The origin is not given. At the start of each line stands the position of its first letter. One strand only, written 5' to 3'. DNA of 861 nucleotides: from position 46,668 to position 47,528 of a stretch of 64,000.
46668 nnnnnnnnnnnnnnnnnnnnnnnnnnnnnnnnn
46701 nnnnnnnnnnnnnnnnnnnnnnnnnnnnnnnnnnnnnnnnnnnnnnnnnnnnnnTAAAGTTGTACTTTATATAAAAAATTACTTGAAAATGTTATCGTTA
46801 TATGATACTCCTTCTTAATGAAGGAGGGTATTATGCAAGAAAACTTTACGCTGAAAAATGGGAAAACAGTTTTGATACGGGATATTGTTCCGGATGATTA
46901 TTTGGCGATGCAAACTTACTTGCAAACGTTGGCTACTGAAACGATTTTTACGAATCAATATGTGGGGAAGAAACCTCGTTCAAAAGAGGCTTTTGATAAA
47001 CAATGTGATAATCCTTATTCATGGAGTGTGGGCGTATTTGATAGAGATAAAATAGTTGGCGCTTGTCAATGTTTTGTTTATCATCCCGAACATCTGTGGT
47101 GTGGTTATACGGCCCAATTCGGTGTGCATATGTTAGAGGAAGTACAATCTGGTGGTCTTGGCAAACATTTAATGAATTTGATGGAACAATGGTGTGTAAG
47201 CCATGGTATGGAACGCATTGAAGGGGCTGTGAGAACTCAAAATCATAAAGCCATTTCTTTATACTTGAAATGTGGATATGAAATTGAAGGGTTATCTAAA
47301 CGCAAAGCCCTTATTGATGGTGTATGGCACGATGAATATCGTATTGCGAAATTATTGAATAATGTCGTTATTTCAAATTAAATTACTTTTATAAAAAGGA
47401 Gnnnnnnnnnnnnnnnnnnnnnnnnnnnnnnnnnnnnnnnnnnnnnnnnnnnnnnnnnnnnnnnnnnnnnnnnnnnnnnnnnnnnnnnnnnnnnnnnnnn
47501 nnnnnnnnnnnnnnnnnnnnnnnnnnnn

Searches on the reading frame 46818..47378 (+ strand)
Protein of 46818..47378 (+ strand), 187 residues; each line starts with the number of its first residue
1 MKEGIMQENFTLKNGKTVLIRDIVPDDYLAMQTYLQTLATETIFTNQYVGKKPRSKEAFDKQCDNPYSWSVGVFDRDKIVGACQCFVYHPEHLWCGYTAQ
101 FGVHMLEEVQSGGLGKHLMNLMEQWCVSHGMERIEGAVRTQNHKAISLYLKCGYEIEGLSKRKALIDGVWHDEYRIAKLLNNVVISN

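Call 42: search_protein_families(library=padloc, proteins=[window:46818-47378:+], max_evalue=0.01)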
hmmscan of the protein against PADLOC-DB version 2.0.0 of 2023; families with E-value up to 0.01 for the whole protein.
window:46818-47378:+ (187 aa): 0 families

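Call 43: search_protein_families(library=ncbifam, proteins=[window:46818-47378:+], max_evalue=0.001)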
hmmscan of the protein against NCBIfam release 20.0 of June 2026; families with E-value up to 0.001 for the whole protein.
window:46818-47378:+ (187 aa): 9 families
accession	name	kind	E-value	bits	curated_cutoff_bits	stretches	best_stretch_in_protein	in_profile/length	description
NF040503.1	resist_ArsN1a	equivalog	4e-12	46.1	170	1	52-179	30-158/159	arsinothricin resistance N-acetyltransferase ArsN1 family A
NF007527.0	PRK10140.1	equivalog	4.4e-10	39.6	236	1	18-178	4-160/162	N-acetyltransferase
TIGR01575.1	rimI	equivalog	8.3e-09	35.7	86.4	1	45-161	10-119/132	ribosomal protein S18-alanine N-acetyltransferase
NF008212.0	PRK10975.1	equivalog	6.3e-08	32.7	219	1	100-157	165-223/232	dTDP-4-amino-4,6-dideoxy-D-galactose acyltransferase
TIGR02382.1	wecD_rffC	equivalog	2.2e-07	30.6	195.1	1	107-158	133-184/191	dTDP-4-amino-4,6-dideoxy-D-galactose acyltransferase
NF002959.0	PRK03624.1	equivalog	2.7e-06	27.1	124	1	97-157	74-132/147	GNAT family acetyltransferase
TIGR03585.1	PseH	equivalog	8.3e-05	22.7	93.1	1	99-162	78-141/156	UDP-4-amino-4,6-dideoxy-N-acetyl-beta-L-altrosamine N-acetyltransferase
NF049894.1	CG3035_N_ac_Glu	equivalog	0.00011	21.6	280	1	91-154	229-289/300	N-acetylglutamate synthase, CG3035 family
NF008072.0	PRK10809.1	equivalog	0.00056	19.7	190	1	118-176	125-183/194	ribosomal protein S5-alanine N-acetyltransferase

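Call 74: search_protein_families(library=pfam, proteins=[window:46818-47378:+], max_evalue=0.1)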
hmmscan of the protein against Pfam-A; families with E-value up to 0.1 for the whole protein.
window:46818-47378:+ (187 aa): 7 families
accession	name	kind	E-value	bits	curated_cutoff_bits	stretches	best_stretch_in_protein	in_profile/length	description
PF00583.31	Acetyltransf_1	-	1.6e-14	54.6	20.7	1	45-154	9-116/116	Acetyltransferase (GNAT) family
PF13508.13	Acetyltransf_7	-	1.5e-07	32.1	27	1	75-155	10-83/84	Acetyltransferase (GNAT) domain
PF13302.13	Acetyltransf_3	-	2.3e-06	28.8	25.4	1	19-154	3-137/138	Acetyltransferase (GNAT) domain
PF13673.13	Acetyltransf_10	-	1.3e-05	25.7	23.6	1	55-159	18-112/128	Acetyltransferase (GNAT) domain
PF13420.13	Acetyltransf_4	-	1.6e-05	25.4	24.3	1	34-173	12-153/155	Acetyltransferase (GNAT) domain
PF08445.16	FR47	-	0.0018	18.7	22.1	1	99-156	23-79/86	FR47-like protein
PF13523.12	Acetyltransf_8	-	0.082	13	27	1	101-158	80-141/145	Acetyltransferase (GNAT) domain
